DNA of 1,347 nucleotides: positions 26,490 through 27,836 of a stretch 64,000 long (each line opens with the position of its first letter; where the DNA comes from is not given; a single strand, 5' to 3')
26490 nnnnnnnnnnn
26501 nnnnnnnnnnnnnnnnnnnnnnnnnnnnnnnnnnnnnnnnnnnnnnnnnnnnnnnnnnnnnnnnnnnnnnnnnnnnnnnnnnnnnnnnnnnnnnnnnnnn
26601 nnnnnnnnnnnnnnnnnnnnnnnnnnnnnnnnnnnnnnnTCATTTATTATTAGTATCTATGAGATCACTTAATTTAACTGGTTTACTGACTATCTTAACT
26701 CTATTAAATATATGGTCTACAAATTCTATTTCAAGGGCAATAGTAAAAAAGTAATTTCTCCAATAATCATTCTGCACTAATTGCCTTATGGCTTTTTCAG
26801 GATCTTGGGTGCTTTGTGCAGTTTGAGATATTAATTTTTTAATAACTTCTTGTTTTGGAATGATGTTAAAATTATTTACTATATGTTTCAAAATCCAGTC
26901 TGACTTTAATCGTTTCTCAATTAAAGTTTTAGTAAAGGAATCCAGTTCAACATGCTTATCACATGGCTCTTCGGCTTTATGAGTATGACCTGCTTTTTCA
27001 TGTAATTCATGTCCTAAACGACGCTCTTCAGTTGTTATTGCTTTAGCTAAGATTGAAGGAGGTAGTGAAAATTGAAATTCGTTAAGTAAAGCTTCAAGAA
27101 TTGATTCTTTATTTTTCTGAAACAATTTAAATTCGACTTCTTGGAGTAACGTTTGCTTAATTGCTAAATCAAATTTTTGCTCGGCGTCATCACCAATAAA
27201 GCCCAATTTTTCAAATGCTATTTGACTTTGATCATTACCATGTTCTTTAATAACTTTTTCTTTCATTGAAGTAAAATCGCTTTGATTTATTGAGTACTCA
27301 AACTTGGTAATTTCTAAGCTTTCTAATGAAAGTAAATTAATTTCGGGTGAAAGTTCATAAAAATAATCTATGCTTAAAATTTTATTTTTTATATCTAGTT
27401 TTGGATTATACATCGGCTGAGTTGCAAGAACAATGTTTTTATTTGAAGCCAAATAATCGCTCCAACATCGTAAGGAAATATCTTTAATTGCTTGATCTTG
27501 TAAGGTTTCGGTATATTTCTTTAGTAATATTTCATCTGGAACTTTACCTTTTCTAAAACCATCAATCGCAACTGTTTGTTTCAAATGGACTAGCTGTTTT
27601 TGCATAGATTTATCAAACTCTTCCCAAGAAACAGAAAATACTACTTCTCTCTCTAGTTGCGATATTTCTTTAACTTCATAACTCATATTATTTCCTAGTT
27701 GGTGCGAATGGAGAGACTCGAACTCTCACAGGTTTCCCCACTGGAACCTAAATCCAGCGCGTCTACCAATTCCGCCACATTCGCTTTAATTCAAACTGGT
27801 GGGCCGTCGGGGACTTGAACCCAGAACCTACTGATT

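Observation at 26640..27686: Trigger factor appears to lack the entire FKBP-type PPIase domain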

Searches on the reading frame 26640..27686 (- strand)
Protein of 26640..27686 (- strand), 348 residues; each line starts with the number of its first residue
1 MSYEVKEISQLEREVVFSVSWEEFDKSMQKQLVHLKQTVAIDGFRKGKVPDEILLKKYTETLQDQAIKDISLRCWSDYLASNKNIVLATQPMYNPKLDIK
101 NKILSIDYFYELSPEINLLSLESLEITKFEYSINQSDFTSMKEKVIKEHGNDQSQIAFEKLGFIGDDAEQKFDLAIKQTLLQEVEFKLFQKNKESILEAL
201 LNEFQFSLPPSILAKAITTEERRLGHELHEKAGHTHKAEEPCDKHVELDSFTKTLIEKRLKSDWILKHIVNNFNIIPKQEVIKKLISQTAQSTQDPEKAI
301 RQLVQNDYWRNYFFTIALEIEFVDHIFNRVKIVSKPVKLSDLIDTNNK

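Call 3: search_protein_families(library=pfam, proteins=[window:26640-27686:-], max_evalue=10)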
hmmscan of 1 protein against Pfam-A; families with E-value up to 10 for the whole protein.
window:26640-27686:- (348 aa): 2 families
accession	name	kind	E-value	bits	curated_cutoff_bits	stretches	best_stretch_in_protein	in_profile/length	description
PF05697.18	Trigger_N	-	3.7e-25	89.3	22.2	1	1-142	1-141/144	Bacterial trigger factor protein (TF)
PF05698.19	Trigger_C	-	1.5e-10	41.8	22.7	1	176-326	9-160/162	Bacterial trigger factor protein (TF) C-terminus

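Call 4: search_protein_families(library=ncbifam, proteins=[window:26640-27686:-], max_evalue=10)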
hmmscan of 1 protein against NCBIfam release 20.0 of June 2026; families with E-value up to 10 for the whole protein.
window:26640-27686:- (348 aa): 1 family
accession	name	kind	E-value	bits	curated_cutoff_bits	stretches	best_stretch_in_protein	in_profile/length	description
TIGR00115.1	tig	equivalog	1.6e-39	135.9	180.2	2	11-151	1-140/410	trigger factor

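Call 5: search_solved_structures(query=window:26640-27686:-, max_evalue=1, show_alignments=2)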
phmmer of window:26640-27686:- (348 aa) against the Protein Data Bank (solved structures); distinct sequences matched with E-value up to 1: 14.
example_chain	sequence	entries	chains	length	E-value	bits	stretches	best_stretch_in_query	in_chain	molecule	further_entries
1w26_A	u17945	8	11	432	2e-16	63.4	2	5-149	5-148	TRIGGER FACTOR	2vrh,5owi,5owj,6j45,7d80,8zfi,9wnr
2mlx_A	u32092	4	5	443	2.2e-16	63.3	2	5-149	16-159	Trigger factor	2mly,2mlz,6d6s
1w2b_5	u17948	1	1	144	3.8e-12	49.4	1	5-141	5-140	TRIGGER FACTOR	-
1t11_A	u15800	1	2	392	2.3e-10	43.5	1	5-149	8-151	Trigger factor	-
1oms_A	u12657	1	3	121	1.2e-08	37.9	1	5-118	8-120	Trigger Factor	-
7d6z_h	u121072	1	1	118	1.4e-08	37.7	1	5-117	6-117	Trigger factor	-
4urd_A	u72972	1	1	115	2.8e-08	36.7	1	5-97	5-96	TRIGGER FACTOR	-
1p9y_A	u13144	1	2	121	8.2e-08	35.1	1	5-118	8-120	Trigger factor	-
2nsb_A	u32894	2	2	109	7.7e-05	25.4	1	4-83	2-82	Trigger factor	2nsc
6j0a_Q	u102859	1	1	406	0.00035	23.2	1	4-130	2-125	Trigger factor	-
3gu0_A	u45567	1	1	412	0.00036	23.2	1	4-130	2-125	Trigger factor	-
3gty_X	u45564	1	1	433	0.00037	23.1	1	4-130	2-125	Trigger factor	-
2dlv_A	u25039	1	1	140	0.35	13.4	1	12-74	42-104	Regulator of G-protein signaling 18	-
2jm5_A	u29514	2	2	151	0.43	13.1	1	12-74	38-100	Regulator of G-protein signaling 18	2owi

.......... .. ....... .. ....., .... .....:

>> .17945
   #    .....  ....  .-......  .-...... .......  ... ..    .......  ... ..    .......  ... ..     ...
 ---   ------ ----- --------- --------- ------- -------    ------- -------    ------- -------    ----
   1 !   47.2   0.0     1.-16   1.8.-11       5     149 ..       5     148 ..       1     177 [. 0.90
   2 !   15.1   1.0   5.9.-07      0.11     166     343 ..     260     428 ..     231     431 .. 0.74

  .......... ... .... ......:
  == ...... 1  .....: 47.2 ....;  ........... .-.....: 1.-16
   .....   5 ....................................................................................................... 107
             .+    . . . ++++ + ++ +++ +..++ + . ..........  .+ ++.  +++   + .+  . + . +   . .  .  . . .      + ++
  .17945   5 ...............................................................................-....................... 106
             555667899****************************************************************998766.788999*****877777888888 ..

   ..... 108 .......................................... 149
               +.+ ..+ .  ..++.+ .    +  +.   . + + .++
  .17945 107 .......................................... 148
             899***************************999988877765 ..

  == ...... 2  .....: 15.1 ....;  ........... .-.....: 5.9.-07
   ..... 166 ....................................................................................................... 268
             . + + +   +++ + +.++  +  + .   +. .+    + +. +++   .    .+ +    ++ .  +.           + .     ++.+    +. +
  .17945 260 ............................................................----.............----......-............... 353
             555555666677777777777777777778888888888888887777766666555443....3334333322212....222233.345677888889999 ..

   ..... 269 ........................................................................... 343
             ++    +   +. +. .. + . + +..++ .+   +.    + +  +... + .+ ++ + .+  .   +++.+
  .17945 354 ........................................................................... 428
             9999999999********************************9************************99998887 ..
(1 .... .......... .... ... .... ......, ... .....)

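Call 6: find_homologous_proteins(query=window:26640-27686:-, max_evalue=0.001)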
Query window:26640-27686:- (348 aa): 24 proteins with E <= 0.001 among 2765 candidates.
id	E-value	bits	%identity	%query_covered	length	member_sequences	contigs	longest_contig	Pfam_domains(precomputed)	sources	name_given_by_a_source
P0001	2.5e-222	755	100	100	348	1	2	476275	PF05697.19,PF05698.20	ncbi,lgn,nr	ncbi:MAG: trigger factor family protein [Methylacidiphilales bacterium]|nr:trigger factor family pro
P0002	2.0e-14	72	27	43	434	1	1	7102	PF00254.35,PF05697.19,PF05698.20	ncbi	-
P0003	3.5e-14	71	29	41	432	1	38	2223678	PF00254.35,PF05697.19,PF05698.20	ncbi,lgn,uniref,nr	ncbi:trigger factor [Pasteurella atlantica]|uniref:trigger factor n=1 Tax=Pasteurellaceae TaxID=712 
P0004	3.5e-14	71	29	41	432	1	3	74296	PF00254.35,PF05697.19,PF05698.20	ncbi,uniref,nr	ncbi:trigger factor [Pasteurella atlantica]|uniref:Trigger factor n=2 Tax=Pasteurellaceae TaxID=712 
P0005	4.5e-14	71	29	41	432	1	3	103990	PF00254.35,PF05697.19,PF05698.20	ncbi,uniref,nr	ncbi:trigger factor [Pasteurella atlantica]|uniref:trigger factor n=1 Tax=Pasteurellaceae TaxID=712 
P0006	9.7e-14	70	29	41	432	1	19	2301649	PF00254.35,PF05697.19,PF05698.20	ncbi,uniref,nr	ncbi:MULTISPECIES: trigger factor [Pasteurellaceae]|uniref:Trigger factor n=1 Tax=Pasteurella atlant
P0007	2.6e-13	68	27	43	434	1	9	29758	PF00254.35,PF05697.19,PF05698.20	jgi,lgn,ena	-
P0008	3.2e-10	58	27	33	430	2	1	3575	PF00254.35,PF05697.19,PF05698.20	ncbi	-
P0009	2.5e-9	55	25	50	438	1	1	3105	PF00254.35,PF05697.19,PF05698.20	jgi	-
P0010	5.1e-9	54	27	45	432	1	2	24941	PF00254.35,PF05697.19,PF05698.20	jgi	jgi:trigger factor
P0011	6.1e-9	54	26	37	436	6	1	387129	PF00254.35,PF05697.19,PF05698.20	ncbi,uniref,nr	ncbi:trigger factor [Deefgea salmonis]|uniref:Trigger factor n=1 Tax=Deefgea salmonis TaxID=2875502 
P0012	8.2e-9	53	30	41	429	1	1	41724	PF00254.35,PF05697.19,PF05698.20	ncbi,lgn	-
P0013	2.1e-7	49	25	43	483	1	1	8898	PF00254.35,PF05697.19,PF05698.20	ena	-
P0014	2.3e-5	42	28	45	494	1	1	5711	PF00254.35,PF05697.19,PF05698.20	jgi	jgi:trigger factor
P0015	5.0e-5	41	24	37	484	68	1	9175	PF00254.35,PF05697.19,PF05698.20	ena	-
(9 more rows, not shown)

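Call 7: find_encoding_contigs(protein=P0001, flank=10000, max_places=6)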
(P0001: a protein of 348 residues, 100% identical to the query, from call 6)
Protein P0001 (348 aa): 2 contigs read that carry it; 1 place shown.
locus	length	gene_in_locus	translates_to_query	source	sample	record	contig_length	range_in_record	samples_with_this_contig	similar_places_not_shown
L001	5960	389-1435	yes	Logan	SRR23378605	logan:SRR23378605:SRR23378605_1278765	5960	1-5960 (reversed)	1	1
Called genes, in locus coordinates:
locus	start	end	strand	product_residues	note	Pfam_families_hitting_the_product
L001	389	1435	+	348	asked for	PF05697:Trigger_N, PF05698:Trigger_C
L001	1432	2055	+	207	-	PF00574:CLP_protease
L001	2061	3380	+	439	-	PF06689:zf-C4_ClpX, PF00493:MCM (weak), PF01078:Mg_chelatase (faint), PF07724:AAA_2, PF13401:AAA_22 (weak), PF00004:AAA, PF07728:AAA_5 (weak), PF10431:ClpB_D2-small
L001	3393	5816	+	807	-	PF02190:LON_substr_bdg, PF00004:AAA, PF07728:AAA_5 (weak), PF22667:Lon_lid, PF05362:Lon_C, PF13541:ChlI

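Call 9: list_cluster_members(proteins=[window:26640-27686:-, window:24695-26014:-])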
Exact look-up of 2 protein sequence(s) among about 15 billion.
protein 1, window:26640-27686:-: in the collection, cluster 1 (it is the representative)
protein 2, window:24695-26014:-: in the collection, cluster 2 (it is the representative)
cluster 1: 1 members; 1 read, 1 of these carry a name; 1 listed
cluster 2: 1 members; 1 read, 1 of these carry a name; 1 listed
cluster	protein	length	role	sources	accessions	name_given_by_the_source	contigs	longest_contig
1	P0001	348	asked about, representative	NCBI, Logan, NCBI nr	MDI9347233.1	MAG: trigger factor family protein [Methylacidiphilales bacterium] | trigger factor family protein [Candidatus Methylacidiphilales bacterium]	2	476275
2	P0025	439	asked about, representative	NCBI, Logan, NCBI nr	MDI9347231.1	MAG: ATP-dependent Clp protease ATP-binding subunit ClpX [Methylacidiphilales bacterium] | ATP-dependent Clp protease ATP-binding subunit ClpX [Candidatus Methylacidiphilales ...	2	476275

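Call 21: predict_structure(protein=window:26640-27686:-)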
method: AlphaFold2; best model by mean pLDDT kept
length: 348 residues; sequences in the alignment: 1
mean_pLDDT: 37.7   pTM: 0.25
mean pLDDT of the five models: 37.7, 34.4, 33.9, 32.9, 30.1
residues with pLDDT >= 90: 0; 70-90: 4; 50-70: 54; < 50: 290
segments of 3 or more residues with pLDDT < 50: 1-133, 178-219, 235-242, 244-246, 248-348
pLDDT, mean of each block of 10 residues (from residue 1): 24 27 38 38 39 39 33 31 24 24 25 25 26 53 63 55 61 50 41 38 34 44 54 46 47 42 37 30 36 37 37 35 30 25 28
secondary structure, 60 per line:
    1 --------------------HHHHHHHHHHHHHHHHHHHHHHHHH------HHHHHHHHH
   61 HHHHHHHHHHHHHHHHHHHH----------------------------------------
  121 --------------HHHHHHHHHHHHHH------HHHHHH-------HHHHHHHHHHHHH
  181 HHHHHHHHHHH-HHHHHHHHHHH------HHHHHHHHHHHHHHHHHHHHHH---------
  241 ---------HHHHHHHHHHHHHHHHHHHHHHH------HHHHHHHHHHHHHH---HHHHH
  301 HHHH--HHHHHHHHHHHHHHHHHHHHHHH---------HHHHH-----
elements in order: H21-45 H52-80 H135-148 H155-160 H168-191 H193-203 H210-231 H250-272 H279-292 H296-304 H307-329 H339-343

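Call 23: search_protein_representatives(protein=window:26640-27686:-)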
Query: 348 residues. Proteins with E-value up to 0.001 (for the whole library): 1770; up to 1e-10: 134; up to 1e-30: 2. The best 150 are listed.
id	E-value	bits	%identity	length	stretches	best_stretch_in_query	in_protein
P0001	8.1e-223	754.8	100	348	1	1-348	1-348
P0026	5.5e-42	160.6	33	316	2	10-224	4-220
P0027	2.6e-20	89.4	29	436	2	4-150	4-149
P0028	1.7e-18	83.4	25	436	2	1-139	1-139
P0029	1.9e-18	83.3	28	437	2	2-149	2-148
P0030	2.5e-17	79.6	26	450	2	5-139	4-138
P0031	3.2e-17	79.3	25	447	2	158-343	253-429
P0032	3.6e-17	79.1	28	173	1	10-172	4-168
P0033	6.3e-17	78.3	27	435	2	5-151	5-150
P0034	8.5e-17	77.9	30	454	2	6-143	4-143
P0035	9.2e-17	77.7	25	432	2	3-147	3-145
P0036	1.0e-16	77.6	23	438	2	3-142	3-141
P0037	2.8e-16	76.1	26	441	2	5-149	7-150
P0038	3.0e-16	76.0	22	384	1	4-344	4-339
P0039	3.4e-16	75.9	23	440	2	159-343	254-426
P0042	1.0e-15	74.3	35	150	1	182-347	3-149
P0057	6.0e-14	68.5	23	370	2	3-153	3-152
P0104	7.5e-12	61.6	23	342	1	4-338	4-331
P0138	5.1e-11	58.9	25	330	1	4-238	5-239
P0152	8.9e-11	58.1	23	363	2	3-181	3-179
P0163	1.2e-10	57.6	22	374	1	5-344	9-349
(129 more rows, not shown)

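Call 26: list_cluster_members(proteins=[P0026, P0032, P0042, P0038, P0104, P0138, P0163, P0057, P0152])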
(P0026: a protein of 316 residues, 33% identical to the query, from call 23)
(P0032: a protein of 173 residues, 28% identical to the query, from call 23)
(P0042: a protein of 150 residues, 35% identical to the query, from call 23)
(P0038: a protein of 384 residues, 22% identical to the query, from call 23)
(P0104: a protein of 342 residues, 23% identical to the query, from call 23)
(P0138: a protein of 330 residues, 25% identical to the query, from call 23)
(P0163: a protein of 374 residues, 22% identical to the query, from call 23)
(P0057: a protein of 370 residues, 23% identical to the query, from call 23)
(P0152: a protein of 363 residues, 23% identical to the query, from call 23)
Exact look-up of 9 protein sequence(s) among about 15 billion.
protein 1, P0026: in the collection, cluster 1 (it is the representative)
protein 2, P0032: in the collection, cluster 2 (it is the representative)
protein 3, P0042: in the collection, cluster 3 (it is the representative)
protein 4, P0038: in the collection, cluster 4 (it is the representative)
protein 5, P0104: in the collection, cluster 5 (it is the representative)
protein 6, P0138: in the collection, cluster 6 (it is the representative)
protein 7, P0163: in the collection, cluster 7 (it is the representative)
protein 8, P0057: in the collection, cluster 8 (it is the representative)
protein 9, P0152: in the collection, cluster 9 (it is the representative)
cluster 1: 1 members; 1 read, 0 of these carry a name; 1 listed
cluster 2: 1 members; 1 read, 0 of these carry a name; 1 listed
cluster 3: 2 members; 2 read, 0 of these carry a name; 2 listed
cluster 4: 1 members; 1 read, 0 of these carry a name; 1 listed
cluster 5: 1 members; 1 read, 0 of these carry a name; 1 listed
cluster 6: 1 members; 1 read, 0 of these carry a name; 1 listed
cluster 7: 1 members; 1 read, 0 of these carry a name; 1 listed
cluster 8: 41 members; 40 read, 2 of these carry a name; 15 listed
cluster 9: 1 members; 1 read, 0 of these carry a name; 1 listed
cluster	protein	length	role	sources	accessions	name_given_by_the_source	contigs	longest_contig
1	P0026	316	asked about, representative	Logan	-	-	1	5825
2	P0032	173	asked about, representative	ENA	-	-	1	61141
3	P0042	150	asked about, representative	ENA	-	-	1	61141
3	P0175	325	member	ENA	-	-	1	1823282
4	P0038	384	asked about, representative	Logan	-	-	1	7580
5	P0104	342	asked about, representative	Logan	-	-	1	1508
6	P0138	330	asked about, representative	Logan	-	-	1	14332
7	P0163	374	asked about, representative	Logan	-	-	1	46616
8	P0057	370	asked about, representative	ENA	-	-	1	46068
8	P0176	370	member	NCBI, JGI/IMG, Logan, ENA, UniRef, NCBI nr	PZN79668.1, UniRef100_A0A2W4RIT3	MAG: hypothetical protein DM484_11120 [Candidatus Methylumidiphilus alinenensis] | Trigger factor n=1 Tax=Candidatus Methylumidiphilus alinenensis TaxID=2202197 ...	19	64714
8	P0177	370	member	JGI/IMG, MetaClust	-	\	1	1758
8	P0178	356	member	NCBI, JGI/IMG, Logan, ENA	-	-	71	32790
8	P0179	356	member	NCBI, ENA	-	-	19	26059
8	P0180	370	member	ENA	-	-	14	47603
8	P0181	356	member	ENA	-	-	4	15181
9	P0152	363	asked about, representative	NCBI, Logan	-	-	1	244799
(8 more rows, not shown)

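Call 28: find_homologous_proteins(query=A2, max_evalue=1e-10)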
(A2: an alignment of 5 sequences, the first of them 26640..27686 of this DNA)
Query A2 (5 sequences) (348 aa, profile of the alignment): 1645 proteins with E <= 1e-10 among 8000 candidates; the best 120 are listed.
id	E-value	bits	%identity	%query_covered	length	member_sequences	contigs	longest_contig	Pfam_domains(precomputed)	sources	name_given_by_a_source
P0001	8.6e-147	507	100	100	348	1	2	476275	PF05697.19,PF05698.20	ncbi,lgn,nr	ncbi:MAG: trigger factor family protein [Methylacidiphilales bacterium]|nr:trigger factor family pro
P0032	2.9e-86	308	28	45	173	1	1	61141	PF05697.19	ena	-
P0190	1.2e-36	145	29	41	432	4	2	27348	PF00254.35,PF05697.19,PF05698.20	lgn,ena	-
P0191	1.6e-35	141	29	43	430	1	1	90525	PF00254.35,PF05697.19,PF05698.20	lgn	-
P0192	8.6e-35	138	28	43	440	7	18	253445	PF00254.35,PF05697.19,PF05698.20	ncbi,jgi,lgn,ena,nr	ncbi:MAG: trigger factor [Gammaproteobacteria bacterium]|jgi:trigger factor|nr:trigger factor [Gamma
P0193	1.0e-34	138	28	42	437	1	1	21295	PF00254.35,PF05697.19,PF05698.20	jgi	jgi:trigger factor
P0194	1.2e-34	138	30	41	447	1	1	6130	PF00254.35,PF05697.19,PF05698.20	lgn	-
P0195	1.6e-34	138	27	43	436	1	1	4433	PF00254.35,PF05697.19,PF05698.20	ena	-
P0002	4.3e-34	136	27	43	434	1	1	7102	PF00254.35,PF05697.19,PF05698.20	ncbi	-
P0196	4.7e-34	136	28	41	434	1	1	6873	PF00254.35,PF05697.19,PF05698.20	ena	-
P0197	5.2e-34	136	26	43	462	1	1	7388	PF00254.35,PF05697.19,PF05698.20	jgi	jgi:trigger factor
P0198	5.8e-34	136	23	43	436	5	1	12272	PF00254.35,PF05697.19,PF05698.20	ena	-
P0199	8.3e-34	135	28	41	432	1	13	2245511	PF00254.35,PF05697.19,PF05698.20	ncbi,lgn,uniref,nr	ncbi:trigger factor [Phocoenobacter skyensis]|uniref:Trigger factor n=1 Tax=Phocoenobacter skyensis 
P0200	8.3e-34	135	27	43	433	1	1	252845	PF00254.35,PF05697.19,PF05698.20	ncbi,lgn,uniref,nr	ncbi:trigger factor [Orbus hercynius]|uniref:Trigger factor n=1 Tax=Orbus hercynius TaxID=593135 Rep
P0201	8.8e-34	135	30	43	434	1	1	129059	PF00254.35,PF05697.19,PF05698.20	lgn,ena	-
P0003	8.8e-34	135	29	41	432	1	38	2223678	PF00254.35,PF05697.19,PF05698.20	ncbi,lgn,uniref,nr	ncbi:trigger factor [Pasteurella atlantica]|uniref:trigger factor n=1 Tax=Pasteurellaceae TaxID=712 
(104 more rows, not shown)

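Call 29: find_encoding_contigs(protein=P0032, flank=10000, max_places=4)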
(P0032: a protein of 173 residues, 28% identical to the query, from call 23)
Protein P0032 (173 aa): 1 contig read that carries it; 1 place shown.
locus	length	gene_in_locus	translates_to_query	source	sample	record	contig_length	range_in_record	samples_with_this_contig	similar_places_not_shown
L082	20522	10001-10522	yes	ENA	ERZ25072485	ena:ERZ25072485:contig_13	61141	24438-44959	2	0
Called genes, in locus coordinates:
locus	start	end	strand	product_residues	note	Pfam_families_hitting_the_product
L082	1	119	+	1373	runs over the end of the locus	PF04563:RNA_pol_Rpb2_1, PF04561:RNA_pol_Rpb2_2, PF04565:RNA_pol_Rpb2_3, PF10385:RNA_pol_Rpb2_45, PF00562:RNA_pol_Rpb2_6, PF04560:RNA_pol_Rpb2_7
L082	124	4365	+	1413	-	PF04997:RNA_pol_Rpb1_1, PF00623:RNA_pol_Rpb1_2, PF04983:RNA_pol_Rpb1_3, PF05000:RNA_pol_Rpb1_4, PF04998:RNA_pol_Rpb1_5, PF21668:RPOC_hybrid (faint)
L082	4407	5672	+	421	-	PF00180:Iso_dh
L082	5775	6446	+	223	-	PF11967:RecO_N, PF02565:RecO_C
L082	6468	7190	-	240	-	PF00149:Metallophos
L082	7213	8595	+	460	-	PF00133:tRNA-synt_1 (faint), PF01406:tRNA-synt_1e, PF09334:tRNA-synt_1g (weak), PF01921:tRNA-synt_1f (weak), PF09334:tRNA-synt_1g, PF09190:DALR_2 (weak), PF23493:CysS_C (weak)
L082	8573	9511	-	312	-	PF00763:THF_DHG_CYH, PF02882:THF_DHG_CYH_C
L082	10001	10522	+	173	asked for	PF05697:Trigger_N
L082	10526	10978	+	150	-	PF05698:Trigger_C (weak)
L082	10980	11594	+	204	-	PF00574:CLP_protease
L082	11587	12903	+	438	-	PF06689:zf-C4_ClpX, PF00493:MCM (weak), PF05496:RuvB_N (faint), PF07724:AAA_2, PF13401:AAA_22 (faint), PF00004:AAA, PF07728:AAA_5 (weak), PF10431:ClpB_D2-small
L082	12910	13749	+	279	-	PF02190:LON_substr_bdg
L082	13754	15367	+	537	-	PF00004:AAA, PF07728:AAA_5, PF22667:Lon_lid, PF05362:Lon_C, PF13541:ChlI (weak)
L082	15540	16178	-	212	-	PF00694:Aconitase_C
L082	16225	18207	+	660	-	PF13623:SurA_N_2, PF13624:SurA_N_3, PF13145:Rotamase_2, PF00639:Rotamase, PF13616:Rotamase_3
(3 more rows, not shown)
